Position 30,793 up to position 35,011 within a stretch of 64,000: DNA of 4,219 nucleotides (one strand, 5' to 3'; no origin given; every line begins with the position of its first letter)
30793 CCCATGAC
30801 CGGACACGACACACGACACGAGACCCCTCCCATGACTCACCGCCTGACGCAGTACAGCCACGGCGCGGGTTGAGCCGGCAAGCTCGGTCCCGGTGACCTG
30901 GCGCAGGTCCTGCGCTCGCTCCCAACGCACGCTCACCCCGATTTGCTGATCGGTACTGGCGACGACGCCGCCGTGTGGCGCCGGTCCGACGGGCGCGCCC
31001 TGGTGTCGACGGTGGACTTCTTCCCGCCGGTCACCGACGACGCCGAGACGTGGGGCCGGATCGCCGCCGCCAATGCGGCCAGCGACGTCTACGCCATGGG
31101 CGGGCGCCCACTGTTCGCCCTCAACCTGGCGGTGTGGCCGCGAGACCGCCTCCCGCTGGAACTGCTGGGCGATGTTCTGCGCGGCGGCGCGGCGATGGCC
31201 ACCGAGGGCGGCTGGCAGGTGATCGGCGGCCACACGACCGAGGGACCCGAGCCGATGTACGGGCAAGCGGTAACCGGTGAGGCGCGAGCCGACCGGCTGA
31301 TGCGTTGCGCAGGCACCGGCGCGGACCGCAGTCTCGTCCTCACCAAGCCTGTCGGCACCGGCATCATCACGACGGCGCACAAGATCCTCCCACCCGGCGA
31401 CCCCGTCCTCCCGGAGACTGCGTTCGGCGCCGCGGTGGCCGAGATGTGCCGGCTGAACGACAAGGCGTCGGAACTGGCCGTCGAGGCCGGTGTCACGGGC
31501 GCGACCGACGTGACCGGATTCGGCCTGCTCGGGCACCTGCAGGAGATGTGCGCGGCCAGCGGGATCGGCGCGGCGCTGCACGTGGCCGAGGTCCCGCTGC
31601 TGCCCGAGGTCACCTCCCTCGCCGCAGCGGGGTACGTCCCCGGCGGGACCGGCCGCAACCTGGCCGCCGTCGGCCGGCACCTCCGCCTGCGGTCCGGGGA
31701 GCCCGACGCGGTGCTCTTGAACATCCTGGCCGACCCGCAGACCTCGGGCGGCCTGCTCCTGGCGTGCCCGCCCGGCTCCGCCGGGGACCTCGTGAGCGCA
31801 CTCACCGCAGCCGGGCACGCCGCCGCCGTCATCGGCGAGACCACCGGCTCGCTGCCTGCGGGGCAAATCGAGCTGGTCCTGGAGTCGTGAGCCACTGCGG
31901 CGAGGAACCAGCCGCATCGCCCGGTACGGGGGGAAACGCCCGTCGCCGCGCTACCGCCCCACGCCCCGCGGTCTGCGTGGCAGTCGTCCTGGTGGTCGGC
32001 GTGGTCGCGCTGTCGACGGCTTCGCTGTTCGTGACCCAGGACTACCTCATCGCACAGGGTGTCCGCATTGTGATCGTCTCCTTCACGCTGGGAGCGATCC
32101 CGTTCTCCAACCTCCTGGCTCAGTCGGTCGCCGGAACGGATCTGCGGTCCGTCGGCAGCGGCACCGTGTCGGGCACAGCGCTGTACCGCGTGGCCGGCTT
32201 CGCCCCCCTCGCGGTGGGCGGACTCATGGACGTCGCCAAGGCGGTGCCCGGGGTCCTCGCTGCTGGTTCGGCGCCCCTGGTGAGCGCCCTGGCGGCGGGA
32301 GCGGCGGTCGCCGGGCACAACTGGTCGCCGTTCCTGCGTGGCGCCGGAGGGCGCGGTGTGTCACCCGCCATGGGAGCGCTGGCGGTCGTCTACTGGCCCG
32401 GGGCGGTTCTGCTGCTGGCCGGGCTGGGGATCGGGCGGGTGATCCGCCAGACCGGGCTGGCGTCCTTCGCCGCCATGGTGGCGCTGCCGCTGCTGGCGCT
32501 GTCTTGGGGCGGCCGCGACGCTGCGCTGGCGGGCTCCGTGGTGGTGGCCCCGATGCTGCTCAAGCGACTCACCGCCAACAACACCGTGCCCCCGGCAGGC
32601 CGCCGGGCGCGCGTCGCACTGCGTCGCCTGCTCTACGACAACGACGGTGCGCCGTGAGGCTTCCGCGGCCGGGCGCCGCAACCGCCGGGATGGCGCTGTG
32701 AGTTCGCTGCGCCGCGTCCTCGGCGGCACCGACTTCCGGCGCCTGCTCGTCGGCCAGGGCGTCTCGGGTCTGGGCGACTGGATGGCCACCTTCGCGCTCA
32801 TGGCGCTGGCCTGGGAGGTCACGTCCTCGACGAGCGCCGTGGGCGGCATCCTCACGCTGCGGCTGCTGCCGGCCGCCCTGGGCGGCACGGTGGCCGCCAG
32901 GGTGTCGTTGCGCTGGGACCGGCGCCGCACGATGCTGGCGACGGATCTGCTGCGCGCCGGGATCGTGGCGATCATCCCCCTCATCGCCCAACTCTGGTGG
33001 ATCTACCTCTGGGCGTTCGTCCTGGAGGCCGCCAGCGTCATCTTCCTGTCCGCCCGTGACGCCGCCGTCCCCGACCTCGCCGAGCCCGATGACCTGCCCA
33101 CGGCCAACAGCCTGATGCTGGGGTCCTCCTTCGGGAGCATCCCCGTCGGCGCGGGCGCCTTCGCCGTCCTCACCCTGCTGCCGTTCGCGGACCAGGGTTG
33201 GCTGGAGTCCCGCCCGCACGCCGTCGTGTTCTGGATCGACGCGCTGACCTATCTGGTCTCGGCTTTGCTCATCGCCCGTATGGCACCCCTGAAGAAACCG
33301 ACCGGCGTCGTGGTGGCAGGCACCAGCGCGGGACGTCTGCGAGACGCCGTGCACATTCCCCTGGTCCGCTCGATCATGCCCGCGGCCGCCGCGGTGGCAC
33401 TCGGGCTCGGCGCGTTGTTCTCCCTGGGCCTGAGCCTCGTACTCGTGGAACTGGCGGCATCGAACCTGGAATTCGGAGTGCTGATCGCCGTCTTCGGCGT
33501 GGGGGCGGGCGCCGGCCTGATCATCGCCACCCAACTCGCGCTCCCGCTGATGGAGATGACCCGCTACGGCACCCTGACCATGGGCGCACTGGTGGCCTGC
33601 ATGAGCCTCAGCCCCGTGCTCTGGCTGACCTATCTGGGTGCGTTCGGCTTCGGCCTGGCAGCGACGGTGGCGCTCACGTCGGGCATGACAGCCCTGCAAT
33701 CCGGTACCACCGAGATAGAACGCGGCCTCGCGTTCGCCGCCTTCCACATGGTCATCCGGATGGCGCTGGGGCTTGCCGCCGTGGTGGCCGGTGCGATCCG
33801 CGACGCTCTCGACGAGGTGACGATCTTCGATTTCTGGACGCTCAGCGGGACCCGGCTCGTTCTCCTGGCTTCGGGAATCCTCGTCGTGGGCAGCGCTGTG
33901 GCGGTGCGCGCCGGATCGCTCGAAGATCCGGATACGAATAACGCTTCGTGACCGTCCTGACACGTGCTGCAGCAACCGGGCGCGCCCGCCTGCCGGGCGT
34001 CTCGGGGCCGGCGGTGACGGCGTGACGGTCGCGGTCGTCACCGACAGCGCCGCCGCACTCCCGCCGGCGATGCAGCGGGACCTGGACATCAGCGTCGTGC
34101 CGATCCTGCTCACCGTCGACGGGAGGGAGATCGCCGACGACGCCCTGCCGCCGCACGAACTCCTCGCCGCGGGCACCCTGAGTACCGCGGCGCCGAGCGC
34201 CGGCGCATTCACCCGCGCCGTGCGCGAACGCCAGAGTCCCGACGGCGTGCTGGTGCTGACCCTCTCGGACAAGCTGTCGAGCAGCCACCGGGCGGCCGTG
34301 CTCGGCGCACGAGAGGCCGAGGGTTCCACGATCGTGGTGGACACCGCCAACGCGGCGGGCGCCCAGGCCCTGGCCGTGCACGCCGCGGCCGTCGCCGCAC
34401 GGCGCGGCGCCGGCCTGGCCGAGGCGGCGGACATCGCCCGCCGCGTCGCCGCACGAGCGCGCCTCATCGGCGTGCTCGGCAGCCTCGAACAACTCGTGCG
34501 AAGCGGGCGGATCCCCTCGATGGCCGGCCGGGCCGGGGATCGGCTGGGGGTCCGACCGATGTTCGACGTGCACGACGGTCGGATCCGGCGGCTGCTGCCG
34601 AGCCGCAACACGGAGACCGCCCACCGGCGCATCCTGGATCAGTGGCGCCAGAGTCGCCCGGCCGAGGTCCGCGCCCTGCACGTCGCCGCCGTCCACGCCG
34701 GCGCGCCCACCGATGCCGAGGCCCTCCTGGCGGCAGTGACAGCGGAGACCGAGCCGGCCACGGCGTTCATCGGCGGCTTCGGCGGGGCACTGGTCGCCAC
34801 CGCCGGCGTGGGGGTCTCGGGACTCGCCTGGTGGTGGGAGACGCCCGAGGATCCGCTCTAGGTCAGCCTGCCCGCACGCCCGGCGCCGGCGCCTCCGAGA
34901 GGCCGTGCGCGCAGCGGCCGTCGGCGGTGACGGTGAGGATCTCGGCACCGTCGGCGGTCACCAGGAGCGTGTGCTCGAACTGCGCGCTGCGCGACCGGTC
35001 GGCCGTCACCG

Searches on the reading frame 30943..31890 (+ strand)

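Call 28: search_protein_families(library=pfam, proteins=[window:30943-31890:+], max_evalue=0.001)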
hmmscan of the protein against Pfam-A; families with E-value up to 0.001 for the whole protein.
window:30943-31890:+ (315 aa): 2 families
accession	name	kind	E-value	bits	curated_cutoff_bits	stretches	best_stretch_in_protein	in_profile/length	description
PF00586.29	AIRS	-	4.6e-23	82.2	24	1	6-113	1-111/112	AIR synthase related protein, N-terminal domain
PF02769.27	AIRS_C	-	5.8e-17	62.7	23.1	1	170-302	46-147/156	AIR synthase related protein, C-terminal domain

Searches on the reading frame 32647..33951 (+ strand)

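Call 28: search_protein_families(library=pfam, proteins=[window:32647-33951:+], max_evalue=0.001)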
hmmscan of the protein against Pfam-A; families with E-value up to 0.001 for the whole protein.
window:32647-33951:+ (434 aa): 1 family
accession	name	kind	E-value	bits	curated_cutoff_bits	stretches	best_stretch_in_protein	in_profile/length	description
PF07690.21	MFS_1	-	3.6e-13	49.6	33.4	1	33-376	1-345/347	Major Facilitator Superfamily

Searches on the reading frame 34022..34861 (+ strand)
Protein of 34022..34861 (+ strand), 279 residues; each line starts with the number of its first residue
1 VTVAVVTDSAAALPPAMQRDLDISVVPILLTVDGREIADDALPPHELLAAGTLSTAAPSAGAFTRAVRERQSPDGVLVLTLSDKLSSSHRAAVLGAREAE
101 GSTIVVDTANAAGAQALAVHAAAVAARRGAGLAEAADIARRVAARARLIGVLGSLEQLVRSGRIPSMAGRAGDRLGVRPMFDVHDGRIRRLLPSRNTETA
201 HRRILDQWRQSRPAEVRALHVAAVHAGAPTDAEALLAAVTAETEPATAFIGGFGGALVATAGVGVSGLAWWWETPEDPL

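Call 28: search_protein_families(library=pfam, proteins=[window:34022-34861:+], max_evalue=0.001)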
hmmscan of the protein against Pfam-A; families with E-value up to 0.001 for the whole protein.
window:34022-34861:+ (279 aa): 1 family
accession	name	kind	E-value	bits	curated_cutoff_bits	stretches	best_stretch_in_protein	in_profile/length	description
PF02645.21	DegV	-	1.8e-45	155.9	27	1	3-270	2-277/280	Uncharacterised protein, DegV family COG1307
